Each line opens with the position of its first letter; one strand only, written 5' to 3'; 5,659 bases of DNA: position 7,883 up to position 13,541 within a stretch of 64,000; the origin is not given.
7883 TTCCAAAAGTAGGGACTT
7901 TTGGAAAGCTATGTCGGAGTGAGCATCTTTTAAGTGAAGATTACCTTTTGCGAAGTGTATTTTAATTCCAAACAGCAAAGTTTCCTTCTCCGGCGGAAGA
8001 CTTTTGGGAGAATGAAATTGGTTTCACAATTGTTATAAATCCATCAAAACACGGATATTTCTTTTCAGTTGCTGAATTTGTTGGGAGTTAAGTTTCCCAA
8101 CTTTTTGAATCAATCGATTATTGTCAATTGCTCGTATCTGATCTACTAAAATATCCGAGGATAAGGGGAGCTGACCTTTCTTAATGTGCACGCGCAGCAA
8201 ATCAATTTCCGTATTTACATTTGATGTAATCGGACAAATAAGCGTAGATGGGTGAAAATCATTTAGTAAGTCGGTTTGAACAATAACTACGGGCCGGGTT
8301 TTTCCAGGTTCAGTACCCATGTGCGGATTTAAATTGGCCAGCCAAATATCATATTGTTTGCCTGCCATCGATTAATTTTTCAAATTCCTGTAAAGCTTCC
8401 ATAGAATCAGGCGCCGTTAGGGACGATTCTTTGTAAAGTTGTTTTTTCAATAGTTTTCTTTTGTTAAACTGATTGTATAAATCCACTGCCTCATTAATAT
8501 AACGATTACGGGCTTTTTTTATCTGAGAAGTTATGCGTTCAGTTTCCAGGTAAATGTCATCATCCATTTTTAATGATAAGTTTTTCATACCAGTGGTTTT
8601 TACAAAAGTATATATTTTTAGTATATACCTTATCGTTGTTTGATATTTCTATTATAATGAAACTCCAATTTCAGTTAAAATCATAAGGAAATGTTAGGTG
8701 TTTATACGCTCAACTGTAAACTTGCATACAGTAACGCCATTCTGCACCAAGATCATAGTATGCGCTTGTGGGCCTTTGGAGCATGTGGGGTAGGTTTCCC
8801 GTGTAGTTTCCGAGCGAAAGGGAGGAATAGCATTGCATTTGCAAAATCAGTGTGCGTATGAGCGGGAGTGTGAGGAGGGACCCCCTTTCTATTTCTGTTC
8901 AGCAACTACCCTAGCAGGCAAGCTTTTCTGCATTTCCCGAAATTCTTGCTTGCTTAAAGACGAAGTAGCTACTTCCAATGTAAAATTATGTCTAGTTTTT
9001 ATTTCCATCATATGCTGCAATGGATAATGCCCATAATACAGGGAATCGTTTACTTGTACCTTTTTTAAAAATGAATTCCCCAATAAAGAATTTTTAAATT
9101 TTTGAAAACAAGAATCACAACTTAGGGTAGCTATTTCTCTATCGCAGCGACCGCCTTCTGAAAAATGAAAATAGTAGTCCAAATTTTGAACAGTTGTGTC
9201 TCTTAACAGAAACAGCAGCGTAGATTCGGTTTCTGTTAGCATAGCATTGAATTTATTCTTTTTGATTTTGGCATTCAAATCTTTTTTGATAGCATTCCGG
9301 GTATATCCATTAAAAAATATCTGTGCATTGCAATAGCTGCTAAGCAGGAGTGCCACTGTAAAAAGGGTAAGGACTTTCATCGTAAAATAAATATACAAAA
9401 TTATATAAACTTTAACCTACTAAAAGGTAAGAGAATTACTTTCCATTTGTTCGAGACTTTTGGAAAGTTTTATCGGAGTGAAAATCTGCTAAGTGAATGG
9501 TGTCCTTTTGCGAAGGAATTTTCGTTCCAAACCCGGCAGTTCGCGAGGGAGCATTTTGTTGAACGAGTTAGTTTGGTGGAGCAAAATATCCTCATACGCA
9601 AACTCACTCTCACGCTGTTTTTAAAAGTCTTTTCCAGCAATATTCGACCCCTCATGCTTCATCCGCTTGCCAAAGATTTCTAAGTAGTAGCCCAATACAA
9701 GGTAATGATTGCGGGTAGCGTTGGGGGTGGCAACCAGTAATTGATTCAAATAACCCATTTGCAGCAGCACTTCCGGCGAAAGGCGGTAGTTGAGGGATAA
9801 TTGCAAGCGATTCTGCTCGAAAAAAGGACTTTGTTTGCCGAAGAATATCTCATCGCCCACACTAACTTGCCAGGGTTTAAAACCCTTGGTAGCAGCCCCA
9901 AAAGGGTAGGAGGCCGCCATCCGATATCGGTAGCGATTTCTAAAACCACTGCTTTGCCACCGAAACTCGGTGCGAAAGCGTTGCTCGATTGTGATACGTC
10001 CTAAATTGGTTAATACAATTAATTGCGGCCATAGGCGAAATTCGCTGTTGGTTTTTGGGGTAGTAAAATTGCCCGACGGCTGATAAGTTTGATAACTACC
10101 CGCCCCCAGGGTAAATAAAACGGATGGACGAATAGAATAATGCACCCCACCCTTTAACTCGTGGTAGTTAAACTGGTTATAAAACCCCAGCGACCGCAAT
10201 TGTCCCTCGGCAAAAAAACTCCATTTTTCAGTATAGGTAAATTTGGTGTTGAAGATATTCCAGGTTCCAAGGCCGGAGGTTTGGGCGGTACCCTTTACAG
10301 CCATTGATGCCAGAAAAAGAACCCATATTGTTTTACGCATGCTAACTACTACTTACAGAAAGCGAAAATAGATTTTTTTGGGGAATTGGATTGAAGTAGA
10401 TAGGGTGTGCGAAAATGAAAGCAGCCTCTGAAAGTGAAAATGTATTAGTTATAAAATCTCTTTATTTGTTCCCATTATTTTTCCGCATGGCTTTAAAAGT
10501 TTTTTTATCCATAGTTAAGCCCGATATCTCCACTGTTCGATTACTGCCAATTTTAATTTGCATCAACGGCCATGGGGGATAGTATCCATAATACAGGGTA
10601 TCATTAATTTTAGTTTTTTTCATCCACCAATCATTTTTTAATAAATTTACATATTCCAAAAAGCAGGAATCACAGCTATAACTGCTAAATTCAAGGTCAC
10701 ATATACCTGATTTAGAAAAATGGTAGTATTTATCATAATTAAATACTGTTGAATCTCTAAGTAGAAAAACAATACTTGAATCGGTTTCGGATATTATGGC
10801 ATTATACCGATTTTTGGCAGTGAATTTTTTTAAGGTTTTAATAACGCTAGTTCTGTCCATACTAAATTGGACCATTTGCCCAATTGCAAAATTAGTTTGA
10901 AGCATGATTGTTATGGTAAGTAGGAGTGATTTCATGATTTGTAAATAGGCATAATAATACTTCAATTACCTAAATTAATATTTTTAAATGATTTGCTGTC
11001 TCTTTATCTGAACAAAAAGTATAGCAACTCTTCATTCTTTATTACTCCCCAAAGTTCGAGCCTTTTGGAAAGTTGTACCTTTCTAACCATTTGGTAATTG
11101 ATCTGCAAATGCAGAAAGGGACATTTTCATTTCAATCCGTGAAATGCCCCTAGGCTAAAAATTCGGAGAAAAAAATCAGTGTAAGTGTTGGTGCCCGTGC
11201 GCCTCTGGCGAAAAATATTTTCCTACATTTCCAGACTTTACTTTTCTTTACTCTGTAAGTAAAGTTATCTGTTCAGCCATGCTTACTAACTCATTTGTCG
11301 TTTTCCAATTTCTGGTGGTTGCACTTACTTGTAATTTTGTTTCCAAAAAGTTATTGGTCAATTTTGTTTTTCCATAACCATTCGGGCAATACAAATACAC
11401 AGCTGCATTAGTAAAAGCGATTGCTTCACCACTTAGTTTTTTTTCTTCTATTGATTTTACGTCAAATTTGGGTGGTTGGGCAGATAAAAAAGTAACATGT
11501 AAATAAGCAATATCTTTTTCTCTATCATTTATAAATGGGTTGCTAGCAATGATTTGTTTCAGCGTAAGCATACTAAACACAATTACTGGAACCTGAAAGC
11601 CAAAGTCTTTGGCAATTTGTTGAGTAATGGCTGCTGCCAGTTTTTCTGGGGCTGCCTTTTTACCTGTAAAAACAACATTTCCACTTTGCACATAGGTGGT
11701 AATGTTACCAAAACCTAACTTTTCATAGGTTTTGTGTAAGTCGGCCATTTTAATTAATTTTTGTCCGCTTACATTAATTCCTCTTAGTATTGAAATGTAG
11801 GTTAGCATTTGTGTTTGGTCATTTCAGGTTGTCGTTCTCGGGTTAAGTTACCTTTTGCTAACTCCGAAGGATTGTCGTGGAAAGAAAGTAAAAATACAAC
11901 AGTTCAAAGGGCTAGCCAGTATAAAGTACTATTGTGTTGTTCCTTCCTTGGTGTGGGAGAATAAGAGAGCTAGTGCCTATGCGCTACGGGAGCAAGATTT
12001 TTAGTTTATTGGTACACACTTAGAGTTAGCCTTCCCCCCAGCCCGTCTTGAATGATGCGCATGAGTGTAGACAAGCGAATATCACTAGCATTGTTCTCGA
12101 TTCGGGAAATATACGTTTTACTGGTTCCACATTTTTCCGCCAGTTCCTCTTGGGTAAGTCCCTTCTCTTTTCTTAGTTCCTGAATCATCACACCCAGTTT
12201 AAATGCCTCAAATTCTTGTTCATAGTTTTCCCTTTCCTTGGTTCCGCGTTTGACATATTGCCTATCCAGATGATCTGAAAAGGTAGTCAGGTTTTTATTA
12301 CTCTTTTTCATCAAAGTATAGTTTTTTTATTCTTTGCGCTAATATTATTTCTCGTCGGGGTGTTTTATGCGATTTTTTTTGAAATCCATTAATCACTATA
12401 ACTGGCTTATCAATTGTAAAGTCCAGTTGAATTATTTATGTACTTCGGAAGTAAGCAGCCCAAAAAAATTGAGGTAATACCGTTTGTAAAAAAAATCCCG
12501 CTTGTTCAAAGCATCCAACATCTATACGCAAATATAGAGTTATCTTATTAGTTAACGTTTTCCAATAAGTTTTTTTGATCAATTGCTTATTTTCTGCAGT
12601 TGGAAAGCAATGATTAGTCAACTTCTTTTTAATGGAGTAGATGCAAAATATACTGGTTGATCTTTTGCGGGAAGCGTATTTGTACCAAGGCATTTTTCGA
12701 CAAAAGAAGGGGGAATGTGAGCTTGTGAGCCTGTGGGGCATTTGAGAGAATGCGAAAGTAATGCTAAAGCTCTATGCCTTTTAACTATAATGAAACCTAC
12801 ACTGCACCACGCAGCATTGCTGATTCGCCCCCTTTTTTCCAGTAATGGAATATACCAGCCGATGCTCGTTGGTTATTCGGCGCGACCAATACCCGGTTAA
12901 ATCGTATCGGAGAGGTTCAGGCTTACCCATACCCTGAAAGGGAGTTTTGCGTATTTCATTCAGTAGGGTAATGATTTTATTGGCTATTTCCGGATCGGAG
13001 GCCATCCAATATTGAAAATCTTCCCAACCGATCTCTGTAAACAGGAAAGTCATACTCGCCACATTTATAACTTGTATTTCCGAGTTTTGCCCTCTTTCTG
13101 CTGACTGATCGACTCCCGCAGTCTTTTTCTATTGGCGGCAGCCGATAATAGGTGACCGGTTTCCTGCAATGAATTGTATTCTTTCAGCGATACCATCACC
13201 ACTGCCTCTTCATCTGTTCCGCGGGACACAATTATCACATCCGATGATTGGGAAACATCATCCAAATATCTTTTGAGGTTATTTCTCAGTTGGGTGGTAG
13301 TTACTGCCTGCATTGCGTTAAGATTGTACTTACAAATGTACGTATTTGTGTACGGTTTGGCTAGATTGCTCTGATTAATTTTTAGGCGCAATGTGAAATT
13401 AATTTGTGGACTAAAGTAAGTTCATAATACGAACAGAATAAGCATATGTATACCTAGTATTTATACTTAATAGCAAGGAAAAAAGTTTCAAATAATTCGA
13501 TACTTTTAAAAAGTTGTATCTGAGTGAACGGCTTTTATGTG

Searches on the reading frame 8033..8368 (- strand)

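Call 21: search_protein_families(library=pfam, proteins=[window:8033-8368:-], max_evalue=0.01)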
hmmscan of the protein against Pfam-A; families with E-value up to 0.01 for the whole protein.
window:8033-8368:- (111 aa): 1 family
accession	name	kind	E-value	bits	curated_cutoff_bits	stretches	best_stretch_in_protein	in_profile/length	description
PF02452.23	PemK_toxin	-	4.8e-29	101.2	23.1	1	4-108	1-108/109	PemK-like, MazF-like toxin of type II toxin-antitoxin system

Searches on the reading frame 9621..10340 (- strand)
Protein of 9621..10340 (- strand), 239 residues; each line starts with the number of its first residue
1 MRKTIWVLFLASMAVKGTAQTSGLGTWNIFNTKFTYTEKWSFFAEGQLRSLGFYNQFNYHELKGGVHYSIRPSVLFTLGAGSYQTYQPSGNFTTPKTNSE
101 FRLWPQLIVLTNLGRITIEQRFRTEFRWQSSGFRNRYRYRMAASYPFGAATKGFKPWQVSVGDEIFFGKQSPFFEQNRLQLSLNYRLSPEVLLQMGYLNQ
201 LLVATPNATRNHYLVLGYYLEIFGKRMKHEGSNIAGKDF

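Call 21: search_protein_families(library=pfam, proteins=[window:9621-10340:-], max_evalue=0.01)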
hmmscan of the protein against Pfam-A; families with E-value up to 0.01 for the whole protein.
window:9621-10340:- (239 aa): 1 family
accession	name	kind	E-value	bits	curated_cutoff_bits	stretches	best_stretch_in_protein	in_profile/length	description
PF10677.15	DUF2490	-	1.1e-36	126.8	29.8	1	25-202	2-177/186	Protein of unknown function (DUF2490)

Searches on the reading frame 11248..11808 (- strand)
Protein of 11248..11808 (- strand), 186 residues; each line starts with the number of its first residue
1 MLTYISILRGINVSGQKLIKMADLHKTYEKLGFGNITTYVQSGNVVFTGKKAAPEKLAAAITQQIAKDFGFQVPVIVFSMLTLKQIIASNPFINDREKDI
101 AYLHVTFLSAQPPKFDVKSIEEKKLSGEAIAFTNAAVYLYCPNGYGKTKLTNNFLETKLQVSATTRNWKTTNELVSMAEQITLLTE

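Call 21: search_protein_families(library=pfam, proteins=[window:11248-11808:-], max_evalue=0.01)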
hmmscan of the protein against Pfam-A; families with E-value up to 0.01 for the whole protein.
window:11248-11808:- (186 aa): 1 family
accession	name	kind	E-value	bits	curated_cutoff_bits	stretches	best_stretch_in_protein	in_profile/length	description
PF08002.16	DUF1697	-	1.5e-41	142.5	24.4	1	1-138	1-137/137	Protein of unknown function (DUF1697)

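Call 41: search_protein_families(library=padloc, proteins=[window:11248-11808:-], max_evalue=0.01)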
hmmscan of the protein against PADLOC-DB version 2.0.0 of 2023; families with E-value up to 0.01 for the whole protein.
window:11248-11808:- (186 aa): 0 families

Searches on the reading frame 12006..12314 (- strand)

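Call 3: search_protein_families(library=pfam, proteins=[window:12006-12314:-], max_evalue=1)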
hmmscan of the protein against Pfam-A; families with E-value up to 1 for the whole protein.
window:12006-12314:- (102 aa): 20 families
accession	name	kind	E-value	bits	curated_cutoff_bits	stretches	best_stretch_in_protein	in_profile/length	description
PF01381.28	HTH_3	-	4e-15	56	23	1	44-88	1-45/55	Helix-turn-helix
PF13560.12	HTH_31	-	5.8e-10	39.8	27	1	40-84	2-47/64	Helix-turn-helix domain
PF12844.13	HTH_19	-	7.8e-10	39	30.2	1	43-85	3-45/64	Helix-turn-helix domain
PF13443.12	HTH_26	-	1.4e-06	28.9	22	1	44-87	2-46/63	Cro/C1-type HTH DNA-binding domain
PF13744.12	HTH_37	-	1.9e-06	28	27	1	39-100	18-79/80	Helix-turn-helix domain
PF04545.22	Sigma70_r4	-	4e-05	23.5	24.1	1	46-76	14-44/50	Sigma-70, region 4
PF13412.12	HTH_24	-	0.00021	21.2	21.9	1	44-71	9-36/48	Winged helix-turn-helix DNA-binding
PF13413.12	HTH_25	-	0.00043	20.5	24.6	1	44-77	2-35/62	Helix-turn-helix domain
PF17762.8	HTH_ParB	-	0.0006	20.4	22.6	1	44-71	12-39/102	ParB HTH domain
PF12802.13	MarR_2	-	0.013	16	27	1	48-72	15-40/61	MarR family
PF01047.28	MarR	-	0.023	15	24.6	1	46-72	11-37/59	MarR family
PF10975.14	DUF2802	-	0.024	15.2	33.5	1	4-57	8-59/68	Protein of unknown function (DUF2802)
PF01371.25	Trp_repressor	-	0.025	15.1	27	1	50-75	47-72/88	Trp repressor protein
PF15731.11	MqsA_antitoxin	-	0.031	14.8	30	1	24-83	53-113/131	Antitoxin component of bacterial toxin-antitoxin system, MqsA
PF13384.12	HTH_23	-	0.033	14.4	24.6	1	46-72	12-37/50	Homeodomain-like domain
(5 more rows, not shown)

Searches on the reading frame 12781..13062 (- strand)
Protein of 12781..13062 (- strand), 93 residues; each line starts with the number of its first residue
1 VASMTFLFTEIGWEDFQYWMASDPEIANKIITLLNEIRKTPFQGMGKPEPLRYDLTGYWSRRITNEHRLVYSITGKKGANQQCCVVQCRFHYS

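Call 3: search_protein_families(library=pfam, proteins=[window:12781-13062:-], max_evalue=1)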
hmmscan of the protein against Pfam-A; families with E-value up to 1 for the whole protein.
window:12781-13062:- (93 aa): 2 families
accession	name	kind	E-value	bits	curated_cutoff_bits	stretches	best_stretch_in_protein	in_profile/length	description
PF06769.20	YoeB_toxin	-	2e-32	111.5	27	1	8-92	1-80/80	YoeB-like toxin of bacterial type II toxin-antitoxin system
PF05016.21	ParE_toxin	-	0.081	13.9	23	1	25-75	27-73/89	ParE toxin of type II toxin-antitoxin system, parDE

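Call 4: search_protein_families(library=ncbifam, proteins=[window:12781-13062:-], max_evalue=1)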
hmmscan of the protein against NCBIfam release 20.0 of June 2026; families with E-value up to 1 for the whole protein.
window:12781-13062:- (93 aa): 2 families
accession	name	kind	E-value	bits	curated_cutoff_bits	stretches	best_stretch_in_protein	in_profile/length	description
TIGR02116.1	toxin_Txe_YoeB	equivalog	2.4e-28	98.2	51.8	1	8-92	1-80/80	Txe/YoeB family addiction module toxin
TIGR00053.1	TIGR00053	subfamily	0.1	13.3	87.25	1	20-76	18-75/92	YafQ family addiction module toxin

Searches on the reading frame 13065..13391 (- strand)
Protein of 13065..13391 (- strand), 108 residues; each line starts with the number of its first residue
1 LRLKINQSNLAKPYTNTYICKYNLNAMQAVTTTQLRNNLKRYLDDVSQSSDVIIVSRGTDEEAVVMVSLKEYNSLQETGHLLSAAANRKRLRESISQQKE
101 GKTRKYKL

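Call 3: search_protein_families(library=pfam, proteins=[window:13065-13391:-], max_evalue=1)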
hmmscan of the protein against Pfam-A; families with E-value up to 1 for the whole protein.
window:13065-13391:- (108 aa): 1 family
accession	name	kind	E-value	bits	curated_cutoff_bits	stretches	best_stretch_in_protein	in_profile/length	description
PF02604.26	PhdYeFM_antitox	-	5.5e-18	65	29.8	1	27-100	1-73/74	Antitoxin Phd_YefM, type II toxin-antitoxin system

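Call 4: search_protein_families(library=ncbifam, proteins=[window:13065-13391:-], max_evalue=1)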
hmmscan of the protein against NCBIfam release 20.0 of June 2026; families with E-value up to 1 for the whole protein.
window:13065-13391:- (108 aa): 3 families
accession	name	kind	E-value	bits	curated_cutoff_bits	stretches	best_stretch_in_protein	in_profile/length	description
NF008499.0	PRK11409.1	equivalog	4.1e-13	49.3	121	1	27-105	1-78/83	YoeB-YefM toxin-antitoxin system antitoxin YefM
TIGR01552.1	phd_fam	subfamily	1.1e-10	40.7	20.8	1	30-81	2-51/53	type II toxin-antitoxin system prevent-host-death family antitoxin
NF002888.0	PRK03359.1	subfamily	0.043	13.2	219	1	43-89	67-111/256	putative electron transfer flavoprotein FixA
